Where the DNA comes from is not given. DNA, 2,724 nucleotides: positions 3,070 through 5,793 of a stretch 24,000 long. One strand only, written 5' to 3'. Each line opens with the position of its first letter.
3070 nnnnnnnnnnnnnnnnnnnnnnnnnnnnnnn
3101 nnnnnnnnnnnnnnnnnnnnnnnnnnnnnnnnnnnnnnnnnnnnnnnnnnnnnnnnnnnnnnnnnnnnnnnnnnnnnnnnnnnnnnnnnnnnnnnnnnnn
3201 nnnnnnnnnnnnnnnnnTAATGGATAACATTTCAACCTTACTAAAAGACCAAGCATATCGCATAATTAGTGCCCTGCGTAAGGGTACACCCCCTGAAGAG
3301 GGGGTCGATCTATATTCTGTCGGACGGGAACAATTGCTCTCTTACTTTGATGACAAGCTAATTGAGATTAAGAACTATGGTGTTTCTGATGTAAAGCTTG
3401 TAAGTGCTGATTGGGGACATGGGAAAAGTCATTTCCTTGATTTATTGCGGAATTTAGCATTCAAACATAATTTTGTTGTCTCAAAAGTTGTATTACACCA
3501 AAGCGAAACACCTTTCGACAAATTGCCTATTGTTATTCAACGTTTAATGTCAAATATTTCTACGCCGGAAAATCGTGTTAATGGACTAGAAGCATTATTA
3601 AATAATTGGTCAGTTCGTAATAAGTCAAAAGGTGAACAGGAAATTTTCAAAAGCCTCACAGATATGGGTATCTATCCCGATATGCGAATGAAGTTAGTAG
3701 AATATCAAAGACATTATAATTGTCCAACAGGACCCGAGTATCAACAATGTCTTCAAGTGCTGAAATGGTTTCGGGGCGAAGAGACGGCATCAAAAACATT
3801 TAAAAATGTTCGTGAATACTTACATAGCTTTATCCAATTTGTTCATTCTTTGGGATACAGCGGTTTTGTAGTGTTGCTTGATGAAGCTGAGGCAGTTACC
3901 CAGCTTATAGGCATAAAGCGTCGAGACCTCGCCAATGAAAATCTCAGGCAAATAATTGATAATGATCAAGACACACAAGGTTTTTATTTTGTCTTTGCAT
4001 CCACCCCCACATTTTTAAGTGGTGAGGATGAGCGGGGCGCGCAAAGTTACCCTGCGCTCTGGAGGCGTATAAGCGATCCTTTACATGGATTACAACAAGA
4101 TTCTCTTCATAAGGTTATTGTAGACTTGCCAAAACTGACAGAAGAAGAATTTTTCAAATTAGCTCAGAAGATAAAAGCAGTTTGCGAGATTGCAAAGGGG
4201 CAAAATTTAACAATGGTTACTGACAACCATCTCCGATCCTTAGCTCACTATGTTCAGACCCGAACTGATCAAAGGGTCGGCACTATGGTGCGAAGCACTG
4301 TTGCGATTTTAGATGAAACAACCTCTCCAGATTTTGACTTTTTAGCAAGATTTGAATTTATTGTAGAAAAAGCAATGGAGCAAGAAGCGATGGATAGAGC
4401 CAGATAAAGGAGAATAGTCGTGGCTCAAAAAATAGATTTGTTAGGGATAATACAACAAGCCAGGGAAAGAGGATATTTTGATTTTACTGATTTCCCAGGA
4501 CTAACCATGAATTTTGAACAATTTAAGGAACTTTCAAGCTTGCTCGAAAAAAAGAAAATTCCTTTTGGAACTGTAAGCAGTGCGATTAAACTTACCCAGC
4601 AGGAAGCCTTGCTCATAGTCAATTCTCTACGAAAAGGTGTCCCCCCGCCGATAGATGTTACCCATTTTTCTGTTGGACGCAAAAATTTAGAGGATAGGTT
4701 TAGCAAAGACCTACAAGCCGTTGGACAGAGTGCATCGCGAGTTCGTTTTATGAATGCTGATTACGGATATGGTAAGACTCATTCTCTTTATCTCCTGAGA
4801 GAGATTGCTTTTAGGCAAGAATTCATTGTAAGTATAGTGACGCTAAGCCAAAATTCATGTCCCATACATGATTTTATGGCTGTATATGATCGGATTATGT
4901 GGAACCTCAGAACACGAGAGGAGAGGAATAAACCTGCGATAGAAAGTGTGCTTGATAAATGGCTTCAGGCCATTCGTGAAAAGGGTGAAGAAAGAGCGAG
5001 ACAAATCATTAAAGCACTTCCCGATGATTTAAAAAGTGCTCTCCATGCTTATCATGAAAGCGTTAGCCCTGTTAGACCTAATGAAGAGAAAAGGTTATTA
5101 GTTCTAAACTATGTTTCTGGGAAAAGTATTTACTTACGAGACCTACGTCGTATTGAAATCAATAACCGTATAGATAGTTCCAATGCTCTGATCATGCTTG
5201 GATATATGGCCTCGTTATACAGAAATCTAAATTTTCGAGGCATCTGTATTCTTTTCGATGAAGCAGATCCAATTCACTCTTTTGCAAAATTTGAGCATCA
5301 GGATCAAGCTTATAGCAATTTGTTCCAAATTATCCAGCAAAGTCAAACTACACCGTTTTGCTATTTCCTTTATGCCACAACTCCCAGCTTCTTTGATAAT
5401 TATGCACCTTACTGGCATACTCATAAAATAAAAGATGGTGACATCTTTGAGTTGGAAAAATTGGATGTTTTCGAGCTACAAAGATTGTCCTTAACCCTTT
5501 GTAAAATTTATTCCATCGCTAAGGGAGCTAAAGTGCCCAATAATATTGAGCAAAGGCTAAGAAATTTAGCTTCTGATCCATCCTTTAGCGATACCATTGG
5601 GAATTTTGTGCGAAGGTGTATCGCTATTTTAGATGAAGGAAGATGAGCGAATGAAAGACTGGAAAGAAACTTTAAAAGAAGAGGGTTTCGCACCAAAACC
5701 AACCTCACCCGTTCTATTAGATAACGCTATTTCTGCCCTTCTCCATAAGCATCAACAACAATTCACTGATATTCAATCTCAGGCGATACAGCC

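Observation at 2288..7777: Stand-alone four-gene operon: orphan protein + two divergent BrxD-like ATPases + Lhr/BrxHI-like helicase, with no BREX core genes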

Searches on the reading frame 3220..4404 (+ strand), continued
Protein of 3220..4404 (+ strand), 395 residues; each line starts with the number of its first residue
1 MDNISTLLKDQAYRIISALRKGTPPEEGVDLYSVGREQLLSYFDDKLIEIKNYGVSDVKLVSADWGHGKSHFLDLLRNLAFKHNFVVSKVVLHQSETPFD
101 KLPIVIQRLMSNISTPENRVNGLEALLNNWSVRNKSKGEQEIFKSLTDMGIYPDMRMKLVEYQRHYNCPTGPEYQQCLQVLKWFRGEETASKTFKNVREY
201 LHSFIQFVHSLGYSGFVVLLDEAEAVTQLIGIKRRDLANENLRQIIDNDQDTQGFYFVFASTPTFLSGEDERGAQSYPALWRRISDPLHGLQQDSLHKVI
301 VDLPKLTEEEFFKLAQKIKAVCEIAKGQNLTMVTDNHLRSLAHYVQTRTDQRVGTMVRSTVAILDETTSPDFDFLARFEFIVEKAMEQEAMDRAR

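Call 104: search_dna_similar(query=window:3220-4404:+, collection=plasmids, mode=protein, max_evalue=1e-10, max_rows=25)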
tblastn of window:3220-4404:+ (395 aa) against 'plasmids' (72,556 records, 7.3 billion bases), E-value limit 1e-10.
Records with a match: 21; places in all: 21; records where one place covers at least 80% of the query: 17.
Best place of each record, by identity: <60% 21.
By first word of the organism name: Mesorhizobium 3; Burkholderia 3; Bacillus 2; Methylibium 1; Methylobacterium 1; Hymenobacter 1; Cetobacterium 1; Persicobacter 1; Streptomyces 1; Rhodobacter 1; and 6 more.
By predicted mobility (MOB-suite, as given by PLSDB): non-mobilizable 16; conjugative 5.
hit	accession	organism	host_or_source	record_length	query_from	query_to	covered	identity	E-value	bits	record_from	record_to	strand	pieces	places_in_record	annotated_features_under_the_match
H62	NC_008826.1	Methylibium petroleiphilum PM1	-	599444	1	395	100%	26.9%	7e-18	93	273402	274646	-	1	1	ATP-binding protein | TerB N-terminal domain-containing protein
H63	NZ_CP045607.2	Bacillus cereus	Whole organism,soil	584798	15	395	96%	27.5%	3e-18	94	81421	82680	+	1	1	ATP-binding protein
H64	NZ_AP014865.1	Bacillus thuringiensis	-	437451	15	387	94%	27.6%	1e-18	96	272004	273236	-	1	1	ATP-binding protein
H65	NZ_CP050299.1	Mesorhizobium huakuii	Oxytropis kamtschatica,cell ...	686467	15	372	91%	27.7%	8e-20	99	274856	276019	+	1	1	ATP-binding protein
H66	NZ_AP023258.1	Mesorhizobium sp. L-2-11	Lotus japonicus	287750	15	372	91%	27.7%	1e-19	99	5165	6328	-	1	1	ATP-binding protein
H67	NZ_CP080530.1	Mesorhizobium sp. AR02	Oxytropis sp.,Cell culture,root nodule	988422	15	372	91%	27.5%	6e-20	99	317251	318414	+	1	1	ATP-binding protein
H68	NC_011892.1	Methylobacterium nodulans ORS 2060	-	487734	15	370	90%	26.7%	1e-13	80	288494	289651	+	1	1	none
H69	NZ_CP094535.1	Hymenobacter monticola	Single cell,a pond on the Huanglong ...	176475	1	323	82%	28.3%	4e-16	88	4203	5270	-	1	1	ATP-binding protein | tellurite resistance TerB C-terminal domain-containing protein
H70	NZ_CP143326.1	Cetobacterium somerae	intestine of Yellow Catfish,pure culture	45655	15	360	88%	26.3%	8e-15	84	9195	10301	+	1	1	ATP-binding protein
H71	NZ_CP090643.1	Burkholderia contaminans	sheep,milk,milk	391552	1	354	90%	25.6%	9e-14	81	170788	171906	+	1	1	ATP-binding protein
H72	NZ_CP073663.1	Burkholderia contaminans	Homo sapiens,blood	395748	1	354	84%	27.1%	5e-11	94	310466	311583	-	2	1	none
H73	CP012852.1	Persicobacter sp. JZB09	cell culture,soil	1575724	11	338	83%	27.2%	2e-15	86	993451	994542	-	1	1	none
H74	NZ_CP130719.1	Streptomyces sp. NBC_01334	-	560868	15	393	96%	23.0%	4e-18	94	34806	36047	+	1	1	brxD: BREX system ATP-binding protein BrxD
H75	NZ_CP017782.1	Rhodobacter xanthinilyticus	bacterial culture,sea water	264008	4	361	91%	24.2%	7e-12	75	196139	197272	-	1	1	ATP-binding protein | TerB N-terminal domain-containing protein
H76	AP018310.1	Aulosira laxa NIES-50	-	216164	12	287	70%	30.9%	3e-26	118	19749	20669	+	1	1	hypothetical protein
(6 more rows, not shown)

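Call 105: get_annotated_region(hit=H63, flank=5000)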
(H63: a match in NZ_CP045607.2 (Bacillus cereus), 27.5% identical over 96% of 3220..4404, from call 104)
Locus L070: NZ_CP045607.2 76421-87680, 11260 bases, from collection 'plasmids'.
description: Bacillus cereus strain SB1 plasmid p1, complete sequence
organism: Bacillus cereus (NCBI taxid 1396)
taxonomy: Bacteria; Bacillota; Bacilli; Bacillales; Bacillaceae; Bacillus; Bacillus cereus
host: -; source: Whole organism,soil; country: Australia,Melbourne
typing (MOB-suite, as given by PLSDB): non-mobilizable; replicon rep_cluster_125; mating-pair formation MPF_T
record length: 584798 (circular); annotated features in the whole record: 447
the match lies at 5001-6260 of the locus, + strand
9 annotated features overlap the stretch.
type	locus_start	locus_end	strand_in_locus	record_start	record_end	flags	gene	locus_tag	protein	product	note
CDS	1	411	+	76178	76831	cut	-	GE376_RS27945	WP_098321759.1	hypothetical protein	-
CDS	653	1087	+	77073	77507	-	-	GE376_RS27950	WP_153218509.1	hypothetical protein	-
CDS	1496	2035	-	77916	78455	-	-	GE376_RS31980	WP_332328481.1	tyrosine-type recombinase/integrase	GO:0015074 - DNA integration [Evidence IEA]; GO:0006310 - DNA recombination [Evidence IEA]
CDS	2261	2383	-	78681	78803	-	-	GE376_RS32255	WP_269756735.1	hypothetical protein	-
CDS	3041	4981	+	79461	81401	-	-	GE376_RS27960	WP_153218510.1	TerB N-terminal domain-containing protein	-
CDS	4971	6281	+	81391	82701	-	-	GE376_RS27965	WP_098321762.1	ATP-binding protein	-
CDS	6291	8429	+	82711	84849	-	-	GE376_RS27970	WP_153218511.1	DEAD/DEAH box helicase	-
CDS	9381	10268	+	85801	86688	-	-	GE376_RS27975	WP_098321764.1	hypothetical protein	-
CDS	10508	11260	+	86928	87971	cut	-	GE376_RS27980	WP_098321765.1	PIN domain-containing protein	-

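Call 106: get_annotated_region(hit=H65, flank=5000)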
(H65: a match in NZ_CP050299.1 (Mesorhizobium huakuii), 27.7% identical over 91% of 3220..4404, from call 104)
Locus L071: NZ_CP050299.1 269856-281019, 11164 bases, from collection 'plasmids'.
description: Mesorhizobium huakuii strain 583 plasmid p_1, complete sequence
organism: Mesorhizobium huakuii (NCBI taxid 28104)
taxonomy: Bacteria; Pseudomonadota; Alphaproteobacteria; Hyphomicrobiales; Phyllobacteriaceae; Mesorhizobium; Mesorhizobium huakuii
host: -; source: Oxytropis kamtschatica,cell culture,root nodule; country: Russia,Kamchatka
typing (MOB-suite, as given by PLSDB): non-mobilizable; mating-pair formation MPF_T
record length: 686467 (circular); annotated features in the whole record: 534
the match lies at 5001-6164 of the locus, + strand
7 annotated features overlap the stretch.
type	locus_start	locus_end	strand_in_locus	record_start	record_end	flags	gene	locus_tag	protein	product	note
CDS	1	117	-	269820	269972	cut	-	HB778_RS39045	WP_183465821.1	hypothetical protein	-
CDS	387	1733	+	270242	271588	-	-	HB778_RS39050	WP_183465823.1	TerB N-terminal domain-containing protein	-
CDS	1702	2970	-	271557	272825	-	-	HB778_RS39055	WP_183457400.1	IS256 family transposase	-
CDS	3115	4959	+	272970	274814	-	-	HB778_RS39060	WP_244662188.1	TerB N-terminal domain-containing protein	-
CDS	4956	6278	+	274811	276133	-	-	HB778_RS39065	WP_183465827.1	ATP-binding protein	-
CDS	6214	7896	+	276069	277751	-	-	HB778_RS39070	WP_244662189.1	DEAD/DEAH box helicase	-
CDS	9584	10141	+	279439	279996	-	-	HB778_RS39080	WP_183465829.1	hypothetical protein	-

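Call 107: get_annotated_region(hit=H70, flank=5000)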
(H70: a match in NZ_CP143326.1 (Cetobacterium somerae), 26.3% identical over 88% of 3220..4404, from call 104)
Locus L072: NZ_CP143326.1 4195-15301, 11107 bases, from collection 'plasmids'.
description: Cetobacterium somerae strain ceto plasmid p7, complete sequence
organism: Cetobacterium somerae (NCBI taxid 188913)
taxonomy: Bacteria; Fusobacteriota; Fusobacteriia; Fusobacteriales; Fusobacteriaceae; Cetobacterium; Cetobacterium somerae
host: -; source: intestine of Yellow Catfish,pure culture; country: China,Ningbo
typing (MOB-suite, as given by PLSDB): non-mobilizable
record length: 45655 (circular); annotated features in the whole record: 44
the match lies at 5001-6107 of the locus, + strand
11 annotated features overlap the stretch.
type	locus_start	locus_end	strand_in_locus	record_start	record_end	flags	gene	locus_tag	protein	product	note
CDS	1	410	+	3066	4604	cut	-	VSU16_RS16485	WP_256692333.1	type I restriction-modification system subunit M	GO:0006306 - DNA methylation [Evidence IEA]; GO:0009307 - DNA restriction-modification system [Evidence IEA]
CDS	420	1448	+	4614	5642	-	-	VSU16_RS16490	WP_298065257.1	PDDEXK nuclease domain-containing protein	-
CDS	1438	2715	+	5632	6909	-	-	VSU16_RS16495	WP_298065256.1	restriction endonuclease subunit S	-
CDS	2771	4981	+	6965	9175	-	-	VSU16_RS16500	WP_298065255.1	TerB N-terminal domain-containing protein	-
CDS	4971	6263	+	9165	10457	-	-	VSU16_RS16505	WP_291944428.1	ATP-binding protein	-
CDS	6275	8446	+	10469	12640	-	-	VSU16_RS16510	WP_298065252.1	DEAD/DEAH box helicase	-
CDS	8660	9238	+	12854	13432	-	-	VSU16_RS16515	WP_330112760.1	recombinase family protein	GO:0006310 - DNA recombination [Evidence IEA]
CDS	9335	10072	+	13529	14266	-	-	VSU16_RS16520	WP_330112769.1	Fic family protein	-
CDS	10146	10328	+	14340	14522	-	-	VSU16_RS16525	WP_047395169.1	type II toxin-antitoxin system HicA family toxin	-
CDS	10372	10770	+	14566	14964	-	-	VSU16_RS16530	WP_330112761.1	type II toxin-antitoxin system HicB family antitoxin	-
CDS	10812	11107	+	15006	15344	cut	-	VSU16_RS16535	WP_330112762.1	metalloregulator ArsR/SmtB family transcription factor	GO:0006355 - regulation of DNA-templated transcription [Evidence IEA]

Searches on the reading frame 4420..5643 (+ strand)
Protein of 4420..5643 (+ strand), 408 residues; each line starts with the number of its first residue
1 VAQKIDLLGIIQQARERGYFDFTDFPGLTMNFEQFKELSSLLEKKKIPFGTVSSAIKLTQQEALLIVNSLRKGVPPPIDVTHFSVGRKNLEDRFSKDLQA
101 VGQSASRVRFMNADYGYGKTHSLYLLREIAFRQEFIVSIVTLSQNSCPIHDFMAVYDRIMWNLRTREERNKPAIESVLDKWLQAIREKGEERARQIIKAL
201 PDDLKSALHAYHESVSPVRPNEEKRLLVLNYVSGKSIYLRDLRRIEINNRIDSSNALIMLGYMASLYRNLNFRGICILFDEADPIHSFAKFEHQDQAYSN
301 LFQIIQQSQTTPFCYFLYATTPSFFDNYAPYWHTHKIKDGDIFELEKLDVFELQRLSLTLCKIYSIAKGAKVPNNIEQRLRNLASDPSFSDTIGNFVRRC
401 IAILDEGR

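Call 5: search_protein_families(library=pfam, proteins=[window:4420-5643:+], max_evalue=0.1)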
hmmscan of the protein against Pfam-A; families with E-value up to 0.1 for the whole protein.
window:4420-5643:+ (408 aa): 1 family
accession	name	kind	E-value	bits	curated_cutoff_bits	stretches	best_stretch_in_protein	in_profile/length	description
PF10923.14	BrxC_BrxD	-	1.8e-41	142.9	22.2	1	61-327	4-296/414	BREX system ATP-binding protein BrxC/D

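Call 6: search_protein_families(library=padloc, proteins=[window:4420-5643:+], max_evalue=0.1)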
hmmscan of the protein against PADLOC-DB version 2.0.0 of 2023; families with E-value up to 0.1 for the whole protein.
window:4420-5643:+ (408 aa): 2 families
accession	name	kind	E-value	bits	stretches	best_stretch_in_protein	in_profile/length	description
PDLC02494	BrxD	-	8.6e-31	105.5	1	58-327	4-293/440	BrxD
PDLC03959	SngB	-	6.9e-24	82.7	1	57-309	5-281/439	-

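Call 7: search_protein_families(library=ncbifam, proteins=[window:4420-5643:+], max_evalue=0.1)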
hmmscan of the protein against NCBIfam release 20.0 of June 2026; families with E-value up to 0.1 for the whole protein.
window:4420-5643:+ (408 aa): 1 family
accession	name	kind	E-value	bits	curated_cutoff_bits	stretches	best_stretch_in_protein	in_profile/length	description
NF033438.1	BREX_BrxD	equivalog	1.5e-29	103.3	350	2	62-190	4-131/423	BREX system ATP-binding protein BrxD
